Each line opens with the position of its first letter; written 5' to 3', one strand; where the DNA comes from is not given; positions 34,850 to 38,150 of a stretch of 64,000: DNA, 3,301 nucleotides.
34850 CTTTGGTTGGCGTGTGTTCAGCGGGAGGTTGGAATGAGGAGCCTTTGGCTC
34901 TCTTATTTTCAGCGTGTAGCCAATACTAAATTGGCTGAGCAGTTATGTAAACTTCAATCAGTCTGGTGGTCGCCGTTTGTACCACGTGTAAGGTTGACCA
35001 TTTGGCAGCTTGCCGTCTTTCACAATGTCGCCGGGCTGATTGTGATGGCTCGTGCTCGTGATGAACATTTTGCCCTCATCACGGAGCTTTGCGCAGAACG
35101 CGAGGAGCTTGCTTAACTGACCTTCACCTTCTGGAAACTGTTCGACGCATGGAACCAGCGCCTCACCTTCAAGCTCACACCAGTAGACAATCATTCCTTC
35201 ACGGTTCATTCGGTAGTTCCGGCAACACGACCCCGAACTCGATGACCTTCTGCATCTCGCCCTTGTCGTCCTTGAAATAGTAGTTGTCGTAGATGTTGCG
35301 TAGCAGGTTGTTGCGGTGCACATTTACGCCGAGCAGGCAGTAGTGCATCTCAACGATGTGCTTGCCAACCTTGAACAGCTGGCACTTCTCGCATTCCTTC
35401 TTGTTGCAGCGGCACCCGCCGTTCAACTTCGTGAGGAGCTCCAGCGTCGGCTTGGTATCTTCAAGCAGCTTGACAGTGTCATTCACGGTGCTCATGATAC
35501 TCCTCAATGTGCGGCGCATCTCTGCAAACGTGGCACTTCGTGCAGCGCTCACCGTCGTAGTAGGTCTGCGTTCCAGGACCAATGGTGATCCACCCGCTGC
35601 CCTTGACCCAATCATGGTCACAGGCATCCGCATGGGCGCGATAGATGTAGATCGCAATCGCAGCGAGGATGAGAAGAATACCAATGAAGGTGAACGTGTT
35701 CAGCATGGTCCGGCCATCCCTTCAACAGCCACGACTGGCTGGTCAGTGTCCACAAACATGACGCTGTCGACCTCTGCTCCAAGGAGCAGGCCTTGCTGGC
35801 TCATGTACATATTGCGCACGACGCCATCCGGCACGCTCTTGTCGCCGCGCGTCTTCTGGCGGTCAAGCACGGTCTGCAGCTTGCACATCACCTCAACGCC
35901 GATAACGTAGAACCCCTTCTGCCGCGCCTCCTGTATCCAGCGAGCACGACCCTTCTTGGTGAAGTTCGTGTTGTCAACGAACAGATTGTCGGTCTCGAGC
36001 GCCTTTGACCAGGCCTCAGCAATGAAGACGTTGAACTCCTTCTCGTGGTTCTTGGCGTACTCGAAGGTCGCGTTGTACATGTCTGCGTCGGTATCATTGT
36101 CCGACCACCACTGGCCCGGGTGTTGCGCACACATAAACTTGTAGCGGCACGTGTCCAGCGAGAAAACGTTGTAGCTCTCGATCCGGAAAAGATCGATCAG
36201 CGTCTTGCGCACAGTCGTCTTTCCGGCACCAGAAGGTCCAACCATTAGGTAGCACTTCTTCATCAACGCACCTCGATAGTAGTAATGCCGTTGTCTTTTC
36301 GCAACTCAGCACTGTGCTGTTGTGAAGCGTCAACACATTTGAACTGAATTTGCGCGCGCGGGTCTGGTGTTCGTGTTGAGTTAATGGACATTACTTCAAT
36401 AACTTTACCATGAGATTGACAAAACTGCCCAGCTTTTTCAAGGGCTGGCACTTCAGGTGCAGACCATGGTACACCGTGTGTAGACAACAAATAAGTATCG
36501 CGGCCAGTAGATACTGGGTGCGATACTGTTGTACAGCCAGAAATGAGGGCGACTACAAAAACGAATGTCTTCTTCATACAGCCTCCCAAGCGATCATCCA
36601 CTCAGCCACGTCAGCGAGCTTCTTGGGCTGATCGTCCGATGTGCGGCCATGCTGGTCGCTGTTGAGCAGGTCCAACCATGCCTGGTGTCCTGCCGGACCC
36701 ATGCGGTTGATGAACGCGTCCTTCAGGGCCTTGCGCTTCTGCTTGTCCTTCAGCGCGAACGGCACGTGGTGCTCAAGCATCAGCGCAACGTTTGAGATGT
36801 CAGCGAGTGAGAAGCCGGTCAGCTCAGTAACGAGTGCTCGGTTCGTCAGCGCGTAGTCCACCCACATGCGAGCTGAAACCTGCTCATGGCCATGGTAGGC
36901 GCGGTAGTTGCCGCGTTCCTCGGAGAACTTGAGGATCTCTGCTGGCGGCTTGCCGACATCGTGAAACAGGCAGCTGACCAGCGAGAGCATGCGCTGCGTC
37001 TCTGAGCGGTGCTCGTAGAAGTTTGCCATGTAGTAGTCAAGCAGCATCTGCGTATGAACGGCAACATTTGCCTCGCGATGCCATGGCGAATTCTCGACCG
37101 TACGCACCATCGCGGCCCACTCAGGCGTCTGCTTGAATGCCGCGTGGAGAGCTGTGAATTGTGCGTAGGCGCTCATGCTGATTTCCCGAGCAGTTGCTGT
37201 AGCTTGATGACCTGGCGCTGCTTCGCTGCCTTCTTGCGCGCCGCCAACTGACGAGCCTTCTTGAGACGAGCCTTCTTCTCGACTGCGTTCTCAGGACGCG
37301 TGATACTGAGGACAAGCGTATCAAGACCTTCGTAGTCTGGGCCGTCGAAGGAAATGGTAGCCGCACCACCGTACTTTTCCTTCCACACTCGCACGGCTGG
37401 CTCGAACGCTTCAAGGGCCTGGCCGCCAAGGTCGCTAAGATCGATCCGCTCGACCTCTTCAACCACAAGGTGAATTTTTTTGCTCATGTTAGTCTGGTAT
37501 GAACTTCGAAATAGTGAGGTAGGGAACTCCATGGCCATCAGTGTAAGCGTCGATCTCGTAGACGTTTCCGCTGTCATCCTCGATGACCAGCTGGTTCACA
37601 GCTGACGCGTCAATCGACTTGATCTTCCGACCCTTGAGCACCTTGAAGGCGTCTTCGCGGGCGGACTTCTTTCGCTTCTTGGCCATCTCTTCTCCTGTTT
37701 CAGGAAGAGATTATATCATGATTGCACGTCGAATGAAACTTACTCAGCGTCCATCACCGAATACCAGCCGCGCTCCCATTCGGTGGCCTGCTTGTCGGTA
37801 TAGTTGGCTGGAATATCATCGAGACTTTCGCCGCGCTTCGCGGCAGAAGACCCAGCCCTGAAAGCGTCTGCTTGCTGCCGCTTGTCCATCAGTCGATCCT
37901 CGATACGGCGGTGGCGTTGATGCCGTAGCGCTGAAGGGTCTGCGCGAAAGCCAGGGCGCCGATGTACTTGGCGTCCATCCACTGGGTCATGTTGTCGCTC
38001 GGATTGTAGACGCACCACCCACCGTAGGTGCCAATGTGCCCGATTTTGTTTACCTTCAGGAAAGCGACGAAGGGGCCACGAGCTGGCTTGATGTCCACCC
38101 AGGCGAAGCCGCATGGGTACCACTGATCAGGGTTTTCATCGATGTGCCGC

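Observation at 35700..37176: Split end-healing-like pair: Pnk-type P-loop kinase and HD phosphohydrolase flanking a lipoprotein gene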

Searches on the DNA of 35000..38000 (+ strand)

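Call 5: search_dna_similar(query=window:35000-38000:+, collection=phages, mode=near, max_rows=20)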
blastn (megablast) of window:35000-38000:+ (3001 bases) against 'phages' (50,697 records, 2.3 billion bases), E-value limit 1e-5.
No match.

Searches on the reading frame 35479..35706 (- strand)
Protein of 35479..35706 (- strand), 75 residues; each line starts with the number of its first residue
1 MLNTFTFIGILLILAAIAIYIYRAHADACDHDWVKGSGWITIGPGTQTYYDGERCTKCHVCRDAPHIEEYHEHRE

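Call 3: search_protein_families(library=pfam, proteins=[window:35479-35706:-], max_evalue=0.1)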
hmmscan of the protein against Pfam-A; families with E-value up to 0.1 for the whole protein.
window:35479-35706:- (75 aa): 1 family
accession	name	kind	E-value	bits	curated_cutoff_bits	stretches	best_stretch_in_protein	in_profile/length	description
PF12797.12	Fer4_2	-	0.077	13.5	24.5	1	49-64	4-19/22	4Fe-4S binding domain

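Call 4: search_protein_families(library=phrogs, proteins=[window:35479-35706:-], max_evalue=0.01)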
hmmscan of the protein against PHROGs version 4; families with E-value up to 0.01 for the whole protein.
window:35479-35706:- (75 aa): 0 families
